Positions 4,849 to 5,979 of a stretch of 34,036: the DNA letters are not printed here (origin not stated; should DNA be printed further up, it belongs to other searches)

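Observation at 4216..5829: Low-GC two-gene cassette (HNH-like nuclease plus unknown partner) between umuDC and the tail operon: candidate undescribed anti-phage module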

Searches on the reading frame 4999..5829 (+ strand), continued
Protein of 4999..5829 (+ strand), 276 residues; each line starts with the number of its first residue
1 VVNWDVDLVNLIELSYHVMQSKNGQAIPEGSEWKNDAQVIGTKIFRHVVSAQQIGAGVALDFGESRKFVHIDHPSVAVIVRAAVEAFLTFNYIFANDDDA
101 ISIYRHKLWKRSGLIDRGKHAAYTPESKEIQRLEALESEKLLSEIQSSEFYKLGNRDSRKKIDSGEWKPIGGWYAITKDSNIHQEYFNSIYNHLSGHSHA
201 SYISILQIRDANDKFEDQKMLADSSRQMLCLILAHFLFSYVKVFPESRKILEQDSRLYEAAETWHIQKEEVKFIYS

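Call 45: search_dna_similar(query=window:4999-5826:+, collection=plasmids, mode=protein, max_rows=20)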
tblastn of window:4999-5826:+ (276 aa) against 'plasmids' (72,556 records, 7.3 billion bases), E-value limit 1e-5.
Records with a match: 6; places in all: 6; records where one place covers at least 80% of the query: 6.
Best place of each record, by identity: <60% 6.
By first word of the organism name: Ralstonia 4; Pantoea 1; Comamonas 1.
By predicted mobility (MOB-suite, as given by PLSDB): non-mobilizable 4; mobilizable 1; conjugative 1.
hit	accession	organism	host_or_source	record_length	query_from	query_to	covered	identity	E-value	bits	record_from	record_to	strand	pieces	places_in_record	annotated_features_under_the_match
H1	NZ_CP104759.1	Pantoea piersonii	Homo sapiens,Cell culture,Unstimulated ...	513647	5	275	98%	53.5%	2e-90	300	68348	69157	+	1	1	DUF5677 domain-containing protein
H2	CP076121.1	Ralstonia solanacearum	Solanum muricatum,cell culture,stem,stem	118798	1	275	100%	32.9%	5e-42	160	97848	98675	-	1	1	hypothetical protein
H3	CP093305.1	Ralstonia insidiosa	-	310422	7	275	97%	33.5%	4e-44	166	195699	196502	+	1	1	DUF5677 domain-containing protein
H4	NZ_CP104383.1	Ralstonia pickettii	cell culture,aquaculture water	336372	7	275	97%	33.5%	4e-44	166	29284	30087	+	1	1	DUF5677 domain-containing protein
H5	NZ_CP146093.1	Ralstonia sp. RRA.1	pure culture,Cupriavidus necator ...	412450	7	275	97%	33.5%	4e-44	166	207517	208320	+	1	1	DUF5677 domain-containing protein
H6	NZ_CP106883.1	Comamonas endophytica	Indosasa shibataeoides,cell culture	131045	18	276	94%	33.5%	3e-38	149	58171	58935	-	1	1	hypothetical protein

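Call 47: predict_structure(alignment_id=A3)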
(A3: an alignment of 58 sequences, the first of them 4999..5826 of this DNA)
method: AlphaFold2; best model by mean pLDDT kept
length: 276 residues; sequences in the alignment: 58
mean_pLDDT: 95.6   pTM: 0.92
mean pLDDT of the five models: 95.6, 95.3, 94.8, 94.5, 94.4
residues with pLDDT >= 90: 258; 70-90: 17; 50-70: 1; < 50: 0
segments of 3 or more residues with pLDDT < 50: none
pLDDT, mean of each block of 10 residues (from residue 1): 90 98 92 97 98 96 87 97 98 97 98 97 98 98 98 97 96 92 94 90 93 95 97 98 98 98 96 89
secondary structure, 60 per line:
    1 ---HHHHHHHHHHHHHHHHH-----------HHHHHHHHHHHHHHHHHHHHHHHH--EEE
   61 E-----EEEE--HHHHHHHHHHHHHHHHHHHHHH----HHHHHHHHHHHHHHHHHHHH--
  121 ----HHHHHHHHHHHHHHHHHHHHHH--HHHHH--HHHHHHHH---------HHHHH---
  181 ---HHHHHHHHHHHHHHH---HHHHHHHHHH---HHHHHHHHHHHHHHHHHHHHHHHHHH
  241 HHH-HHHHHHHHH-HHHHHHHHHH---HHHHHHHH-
elements in order: H4-20 H32-55 E58-61 E67-70 H73-94 H99-118 H125-146 H149-153 H156-163 H173-177 H184-198 H202-211 H215-243 H245-253 H255-264 H268-275

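Call 51: fold_search(model_id=the predicted structure, library=pdb)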
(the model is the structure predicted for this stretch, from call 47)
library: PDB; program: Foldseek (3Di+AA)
matches with E <= 10: 450; with E <= 0.001: 0
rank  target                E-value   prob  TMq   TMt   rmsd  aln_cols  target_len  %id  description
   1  4fbz                  9.1e-02  0.82  0.27  0.30  14.9       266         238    9  Crystal structure of deltarhodopsin from Haloterrigena thermotolerans (released 2013-05-15)
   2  4tql_B                1.5e-01  0.25  0.18  0.21  30.5       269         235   13  Computationally designed three helix bundle (released 2014-10-15)
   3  4tql_A                1.8e-01  0.25  0.17  0.20  29.8       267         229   14  Computationally designed three helix bundle (released 2014-10-15)
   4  2z55_A                3.5e-01  0.38  0.25  0.27  13.9       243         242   12  Bacterioruberin in the trimeric structure of archaerhodopsin-2 (released 2008-01-01)
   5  7sqc_1W               3.7e-01  0.10  0.14  0.14  32.9       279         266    9  Ciliary C1 central pair apparatus isolated from Chlamydomonas reinhardtii (released 2022-04-13)
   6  7p3r_A                3.9e-01  0.09  0.13  0.11  41.2       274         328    9  Helical structure of the toxin MakA from Vibrio cholera (released 2022-02-23)
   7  5xf1_A                4.1e-01  0.14  0.19  0.11  25.1       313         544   12  Structure of the Full-length glucagon class B G protein-coupled receptor (released 2017-05-24)
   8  6iv0_E                4.1e-01  0.07  0.13  0.13  24.0       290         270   11  Crystal structure of a bacterial Bestrophin homolog from Klebsiella pneumoniae with a mutation I180A (released 2019-11-13)
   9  6iv3_D                4.7e-01  0.10  0.15  0.15  23.1       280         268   11  Crystal structure of a bacterial Bestrophin homolog from Klebsiella pneumoniae with a mutation W252A (released 2019-11-13)
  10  5owv_C                5.2e-01  0.13  0.19  0.12  24.8       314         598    9  An oligomerised bacterial dynamin pair provides a mechanism for the long-range sensing and tethering of membranes (released 2018-09-05)
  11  6iv2_B                5.2e-01  0.08  0.13  0.13  23.9       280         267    9  Crystal structure of a bacterial Bestrophin homolog from Klebsiella pneumoniae with a mutation Y211A (released 2019-11-13)
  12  2z55_D                5.4e-01  0.35  0.27  0.29  14.5       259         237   12  Bacterioruberin in the trimeric structure of archaerhodopsin-2 (released 2008-01-01)
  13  5xez_B                5.4e-01  0.14  0.18  0.12  25.5       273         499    9  Structure of the Full-length glucagon class B G protein-coupled receptor (released 2017-05-24)
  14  7s1m_R                5.4e-01  0.12  0.17  0.14  23.6       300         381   10  Ex4-D-Ala bound to the glucagon-like peptide-1 receptor/g protein complex (conformer 1) (released 2022-01-05)
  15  6ivl_C                5.4e-01  0.07  0.13  0.14  23.5       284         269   13  Crystal structure of a membrane protein L259A (released 2019-11-06)
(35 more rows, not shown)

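Call 63: search_protein_families(library=pfam, alignment_id=A3, max_evalue=1)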
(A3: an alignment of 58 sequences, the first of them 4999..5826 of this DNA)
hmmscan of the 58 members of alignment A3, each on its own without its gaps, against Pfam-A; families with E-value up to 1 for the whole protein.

A. member 1, window:4999-5826:+ (276 aa): 4 families
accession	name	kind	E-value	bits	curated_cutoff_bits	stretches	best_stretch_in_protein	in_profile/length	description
PF18928.5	DUF5677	-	1.7e-11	45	27.1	1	75-213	29-163/166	Family of unknown function (DUF5677)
PF05280.16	FlhC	-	0.045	14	27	1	132-241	25-127/173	Flagellar transcriptional activator (FlhC)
PF21801.3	ASPP2-like_RA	-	0.07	13.4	27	1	241-274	44-77/80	Apoptosis-stimulating of p53 protein 2-like, N-terminal RA domain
PF17313.7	DUF5359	-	0.2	12.1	25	1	227-251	15-39/56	Family of unknown function (DUF5359)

B. families by the number of members that match (of 58 scanned): 23 families
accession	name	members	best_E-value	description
PF18928.5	DUF5677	57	5.4e-12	Family of unknown function (DUF5677)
PF03397.20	Rhabdo_matrix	4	0.009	Rhabdovirus matrix protein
PF12833.13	HTH_18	2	6e-05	Helix-turn-helix domain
PF00165.29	HTH_AraC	2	0.032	Bacterial regulatory helix-turn-helix proteins, AraC family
PF05280.16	FlhC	2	0.045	Flagellar transcriptional activator (FlhC)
PF13493.11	DUF4118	2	0.16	Domain of unknown function (DUF4118)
PF07039.17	SGF29_Tudor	2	0.17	SGF29 tudor-like domain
PF18489.6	Alpha_Helical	1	0.019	Alpha helical domain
PF07669.17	Eco57I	1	0.024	Eco57I restriction-modification methylase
PF07568.18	HisKA_2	1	0.043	Histidine kinase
PF08270.16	PRD_Mga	1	0.05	M protein trans-acting positive regulator (MGA) PRD domain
PF06133.16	Com_YlbF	1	0.059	Control of competence regulator ComK, YlbF/YmcA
PF21801.3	ASPP2-like_RA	1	0.07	Apoptosis-stimulating of p53 protein 2-like, N-terminal RA domain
PF14392.11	zf-CCHC_4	1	0.075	Zinc knuckle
PF07961.18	MBA1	1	0.083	MBA1-like protein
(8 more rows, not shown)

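Call 64: search_protein_families(library=padloc, alignment_id=A3, max_evalue=1)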
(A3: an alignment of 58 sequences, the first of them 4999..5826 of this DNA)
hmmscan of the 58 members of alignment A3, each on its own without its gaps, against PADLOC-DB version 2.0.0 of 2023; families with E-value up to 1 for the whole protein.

A. member 1, window:4999-5826:+ (276 aa): 0 families

B. families by the number of members that match (of 58 scanned): 4 families
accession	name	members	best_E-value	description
PDLC00677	Effector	1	0.004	2TM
PDLC03399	REase_II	1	0.0049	Type II restriction enzyme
PDLC00925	Cas1f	1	0.012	"CRISPR-associated endonuclease Cas1, subtype I-F/YPEST"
PDLC01331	Cas1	1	0.016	"CAS-I,CAS-II,CAS-III,CAS-IV,CAS-V,CAS-VI; acquisition_1"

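Call 71: fold_search(model_id=the predicted structure, library=viral)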
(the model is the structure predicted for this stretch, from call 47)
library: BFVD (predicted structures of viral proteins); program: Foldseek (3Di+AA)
matches with E <= 10: 245; with E <= 0.001: 0
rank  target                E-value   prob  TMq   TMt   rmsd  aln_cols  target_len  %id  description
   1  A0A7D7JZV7            2.5e-01  0.13  0.15  0.08  31.7       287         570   11  (no name in the UniProt tables at hand)
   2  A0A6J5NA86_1          3.7e-01  0.06  0.11  0.05  51.3       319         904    9  DUF4214 domain-containing protein [uncultured Caudovirales phage]
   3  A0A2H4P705            3.9e-01  0.13  0.15  0.06  41.1       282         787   10  GDSL-like lipase [Pseudomonas phage nickie]
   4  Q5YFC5                4.1e-01  0.16  0.19  0.18  38.5       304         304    8  Uncharacterized protein [Singapore grouper iridovirus]
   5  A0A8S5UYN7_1          4.5e-01  0.13  0.18  0.07  39.2       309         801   12  Endosialidase chaperone [Siphoviridae sp. ctkKt3]
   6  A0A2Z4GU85            4.7e-01  0.23  0.27  0.25  19.5       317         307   12  (no name in the UniProt tables at hand)
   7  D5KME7                5.0e-01  0.11  0.16  0.18  20.7       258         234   11  (no name in the UniProt tables at hand)
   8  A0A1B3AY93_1          5.0e-01  0.11  0.17  0.04  45.1       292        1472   12  Tape measure protein [Gordonia phage Bantam]
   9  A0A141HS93            5.5e-01  0.11  0.18  0.06  24.9       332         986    9  (no name in the UniProt tables at hand)
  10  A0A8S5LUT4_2          6.3e-01  0.14  0.16  0.07  33.9       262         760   10  Tail protein [Siphoviridae sp. ctMsr1]
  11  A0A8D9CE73            6.9e-01  0.09  0.15  0.11  34.5       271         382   11  Uncharacterized protein [uncultured marine phage]
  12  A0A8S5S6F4            7.2e-01  0.21  0.26  0.24  18.5       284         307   13  Uncharacterized protein [Podoviridae sp. ctsUe5]
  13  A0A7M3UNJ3            7.9e-01  0.12  0.18  0.19  19.8       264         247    8  Uncharacterized protein [Pyramimonas orientalis virus 01B]
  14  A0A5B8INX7            7.9e-01  0.04  0.12  0.06  37.9       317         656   11  Uncharacterized protein [Mimiviridae sp. ChoanoV1]
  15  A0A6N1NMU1            8.3e-01  0.08  0.18  0.17  19.8       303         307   12  Putative orfan [Tupanvirus soda lake]
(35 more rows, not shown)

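Call 72: find_encoding_contigs(protein=P0123, flank=7000, max_places=2)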
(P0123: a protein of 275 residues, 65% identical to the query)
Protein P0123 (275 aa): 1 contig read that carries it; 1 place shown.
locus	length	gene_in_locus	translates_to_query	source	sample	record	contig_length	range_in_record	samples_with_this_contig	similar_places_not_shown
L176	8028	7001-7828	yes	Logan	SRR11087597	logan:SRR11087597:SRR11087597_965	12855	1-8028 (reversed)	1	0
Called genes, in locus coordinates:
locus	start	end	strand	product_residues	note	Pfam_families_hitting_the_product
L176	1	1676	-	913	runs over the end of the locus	PF13155:Toprim_2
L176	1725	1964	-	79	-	-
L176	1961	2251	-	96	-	PF04606:Ogr_Delta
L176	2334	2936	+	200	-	PF01381:HTH_3 (weak)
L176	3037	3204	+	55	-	-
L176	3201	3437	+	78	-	-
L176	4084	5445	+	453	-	PF02661:Fic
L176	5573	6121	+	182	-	-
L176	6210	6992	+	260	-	-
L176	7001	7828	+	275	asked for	PF18928:DUF5677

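Call 73: find_encoding_contigs(protein=P0130, flank=7000, max_places=2)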
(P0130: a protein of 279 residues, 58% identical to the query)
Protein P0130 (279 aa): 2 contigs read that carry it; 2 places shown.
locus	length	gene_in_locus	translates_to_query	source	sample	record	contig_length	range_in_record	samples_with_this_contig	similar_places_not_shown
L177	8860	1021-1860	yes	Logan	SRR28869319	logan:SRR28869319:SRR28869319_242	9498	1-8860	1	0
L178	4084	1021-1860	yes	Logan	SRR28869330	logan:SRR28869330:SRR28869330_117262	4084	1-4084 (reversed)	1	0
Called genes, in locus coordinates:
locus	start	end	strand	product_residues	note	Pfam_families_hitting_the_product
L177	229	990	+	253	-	-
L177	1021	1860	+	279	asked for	PF18928:DUF5677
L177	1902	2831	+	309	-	-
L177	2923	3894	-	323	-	-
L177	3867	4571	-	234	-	-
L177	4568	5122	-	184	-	PF25759:HP1_ORF34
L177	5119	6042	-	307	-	-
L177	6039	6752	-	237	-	PF14301:DUF4376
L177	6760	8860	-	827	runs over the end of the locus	PF12571:Phage_tail_fib, PF07484:Collar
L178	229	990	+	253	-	-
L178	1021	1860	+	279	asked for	PF18928:DUF5677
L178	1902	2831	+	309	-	-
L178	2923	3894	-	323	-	-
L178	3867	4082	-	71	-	?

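Call 74: find_encoding_contigs(protein=P0122, flank=7000, max_places=2)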
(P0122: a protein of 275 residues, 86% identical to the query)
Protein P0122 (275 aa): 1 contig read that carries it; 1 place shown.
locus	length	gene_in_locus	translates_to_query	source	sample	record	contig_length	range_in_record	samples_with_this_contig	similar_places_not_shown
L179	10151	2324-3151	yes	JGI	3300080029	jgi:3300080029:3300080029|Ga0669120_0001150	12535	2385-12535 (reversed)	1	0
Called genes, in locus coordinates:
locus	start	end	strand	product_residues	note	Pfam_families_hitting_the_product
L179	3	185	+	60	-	?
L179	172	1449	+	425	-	PF00817:IMS, PF11799:IMS_C, PF13438:DUF4113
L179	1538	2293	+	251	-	-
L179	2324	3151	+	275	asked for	PF18928:DUF5677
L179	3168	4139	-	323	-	-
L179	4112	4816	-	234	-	-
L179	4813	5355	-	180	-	PF25759:HP1_ORF34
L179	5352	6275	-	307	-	-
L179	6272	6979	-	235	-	PF14301:DUF4376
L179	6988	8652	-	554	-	PF12571:Phage_tail_fib, PF07484:Collar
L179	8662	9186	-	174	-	PF09684:Tail_P2_I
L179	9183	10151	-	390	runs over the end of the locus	PF04865:Baseplate_J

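Call 94: get_annotated_region(hit=H1, flank=7000)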
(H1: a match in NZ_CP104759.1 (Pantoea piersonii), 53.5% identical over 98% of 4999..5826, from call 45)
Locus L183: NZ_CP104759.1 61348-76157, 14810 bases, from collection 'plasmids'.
description: Pantoea piersonii strain GABEKP28 plasmid pGABEKP28_1, complete sequence
organism: Pantoea piersonii (NCBI taxid 2364647)
taxonomy: Bacteria; Pseudomonadota; Gammaproteobacteria; Enterobacterales; Erwiniaceae; Pantoea; Pantoea piersonii
host: -; source: Homo sapiens,Cell culture,Unstimulated saliva,Unstimulated saliva; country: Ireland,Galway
typing (MOB-suite, as given by PLSDB): non-mobilizable; replicon rep_cluster_1232
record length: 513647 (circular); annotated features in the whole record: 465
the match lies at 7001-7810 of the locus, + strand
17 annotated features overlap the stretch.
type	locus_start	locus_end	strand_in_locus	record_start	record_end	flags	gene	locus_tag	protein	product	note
CDS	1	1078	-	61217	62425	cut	-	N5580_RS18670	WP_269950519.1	aldose 1-epimerase family protein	-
CDS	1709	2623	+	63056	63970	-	-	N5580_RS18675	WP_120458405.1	sugar ABC transporter substrate-binding protein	-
CDS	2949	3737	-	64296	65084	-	map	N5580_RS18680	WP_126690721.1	type I methionyl aminopeptidase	GO:0036211 - protein modification process [Evidence IEA]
CDS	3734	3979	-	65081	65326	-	-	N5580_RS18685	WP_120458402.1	ParD-like family protein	-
CDS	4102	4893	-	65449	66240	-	-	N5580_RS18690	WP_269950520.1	tyrosine-type recombinase/integrase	GO:0015074 - DNA integration [Evidence IEA]; GO:0006310 - DNA recombination [Evidence IEA]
CDS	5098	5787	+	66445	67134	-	-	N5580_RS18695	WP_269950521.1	replication protein P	GO:0006270 - DNA replication initiation [Evidence IEA]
CDS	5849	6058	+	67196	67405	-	-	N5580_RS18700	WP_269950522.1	hypothetical protein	-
CDS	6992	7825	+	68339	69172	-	-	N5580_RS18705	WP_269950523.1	DUF5677 domain-containing protein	-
CDS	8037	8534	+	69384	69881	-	-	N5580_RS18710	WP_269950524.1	replication protein P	GO:0006270 - DNA replication initiation [Evidence IEA]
CDS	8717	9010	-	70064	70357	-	-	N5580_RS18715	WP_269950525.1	Arc family DNA-binding protein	-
CDS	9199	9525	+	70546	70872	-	-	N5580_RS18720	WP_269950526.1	hypothetical protein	-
CDS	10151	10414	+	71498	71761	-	-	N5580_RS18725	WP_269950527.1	XRE family transcriptional regulator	-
CDS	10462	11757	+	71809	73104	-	-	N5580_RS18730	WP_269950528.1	dTDP-4-dehydrorhamnose 3,5-epimerase family protein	-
CDS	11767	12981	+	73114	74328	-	-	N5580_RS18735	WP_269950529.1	MFS transporter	GO:0055085 - transmembrane transport [Evidence IEA]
CDS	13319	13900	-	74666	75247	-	-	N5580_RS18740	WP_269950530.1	CpmK protein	-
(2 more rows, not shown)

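Call 97: find_encoding_contigs(protein=P0170, flank=7000, max_places=2)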
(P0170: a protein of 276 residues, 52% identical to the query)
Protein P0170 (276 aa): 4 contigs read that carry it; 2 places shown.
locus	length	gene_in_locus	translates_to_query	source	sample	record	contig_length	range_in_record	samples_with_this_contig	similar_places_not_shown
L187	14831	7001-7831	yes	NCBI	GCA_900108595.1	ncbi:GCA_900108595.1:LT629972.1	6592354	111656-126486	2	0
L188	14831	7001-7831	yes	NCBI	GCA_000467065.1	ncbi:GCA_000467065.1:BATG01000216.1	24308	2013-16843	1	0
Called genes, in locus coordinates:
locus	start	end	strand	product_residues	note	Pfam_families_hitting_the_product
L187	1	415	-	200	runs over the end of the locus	PF02525:Flavodoxin_2, PF03358:FMN_red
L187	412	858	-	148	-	PF00583:Acetyltransf_1, PF13673:Acetyltransf_10 (weak), PF13508:Acetyltransf_7 (weak)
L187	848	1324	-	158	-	PF02627:CMD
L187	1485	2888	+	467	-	PF00392:GntR, PF14502:HTH_41 (weak), PF00155:Aminotran_1_2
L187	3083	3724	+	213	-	-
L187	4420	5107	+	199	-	PF10097:DUF2335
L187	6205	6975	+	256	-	-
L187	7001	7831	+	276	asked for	PF18928:DUF5677 (weak)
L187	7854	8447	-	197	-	-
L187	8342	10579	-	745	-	PF10145:PhageMin_Tail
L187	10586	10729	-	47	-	PF21830:DUF6890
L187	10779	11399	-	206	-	PF05929:Phage_GPO_N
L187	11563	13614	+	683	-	PF03237:Terminase_6N, PF17289:Terminase_6C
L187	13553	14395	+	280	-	PF04860:Phage_portal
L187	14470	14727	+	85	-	PF04606:Ogr_Delta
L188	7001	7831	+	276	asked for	PF18928:DUF5677 (weak)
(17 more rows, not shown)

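Call 98: find_encoding_contigs(protein=P0164, flank=7000, max_places=2)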
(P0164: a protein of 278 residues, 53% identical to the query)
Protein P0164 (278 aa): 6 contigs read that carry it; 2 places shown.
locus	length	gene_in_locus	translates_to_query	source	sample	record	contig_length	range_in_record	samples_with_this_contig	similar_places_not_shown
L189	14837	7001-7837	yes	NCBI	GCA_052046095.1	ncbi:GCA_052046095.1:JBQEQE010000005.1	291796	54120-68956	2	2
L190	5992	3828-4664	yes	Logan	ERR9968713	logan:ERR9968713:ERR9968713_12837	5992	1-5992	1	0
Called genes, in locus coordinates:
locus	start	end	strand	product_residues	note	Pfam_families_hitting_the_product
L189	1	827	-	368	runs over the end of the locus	PF00724:Oxidored_FMN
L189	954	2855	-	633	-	PF02705:K_trans, PF22776:K_trans_C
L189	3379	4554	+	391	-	PF13304:AAA_21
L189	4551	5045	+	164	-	-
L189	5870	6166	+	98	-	-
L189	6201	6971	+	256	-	-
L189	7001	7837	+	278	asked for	PF18928:DUF5677 (weak)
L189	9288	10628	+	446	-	PF00919:UPF0004, PF04055:Radical_SAM, PF18693:TRAM_2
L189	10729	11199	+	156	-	PF00583:Acetyltransf_1, PF13673:Acetyltransf_10, PF13508:Acetyltransf_7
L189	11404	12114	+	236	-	PF01479:S4 (weak)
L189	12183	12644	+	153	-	PF07308:DUF1456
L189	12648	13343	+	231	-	PF01980:TrmO_N, PF18389:TrmO_C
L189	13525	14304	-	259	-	PF00970:FAD_binding_6 (weak), PF00175:NAD_binding_1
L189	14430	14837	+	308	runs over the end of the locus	PF00126:HTH_1, PF03466:LysR_substrate, PF12727:PBP_like (weak)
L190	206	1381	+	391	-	PF13304:AAA_21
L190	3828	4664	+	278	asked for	PF18928:DUF5677 (weak)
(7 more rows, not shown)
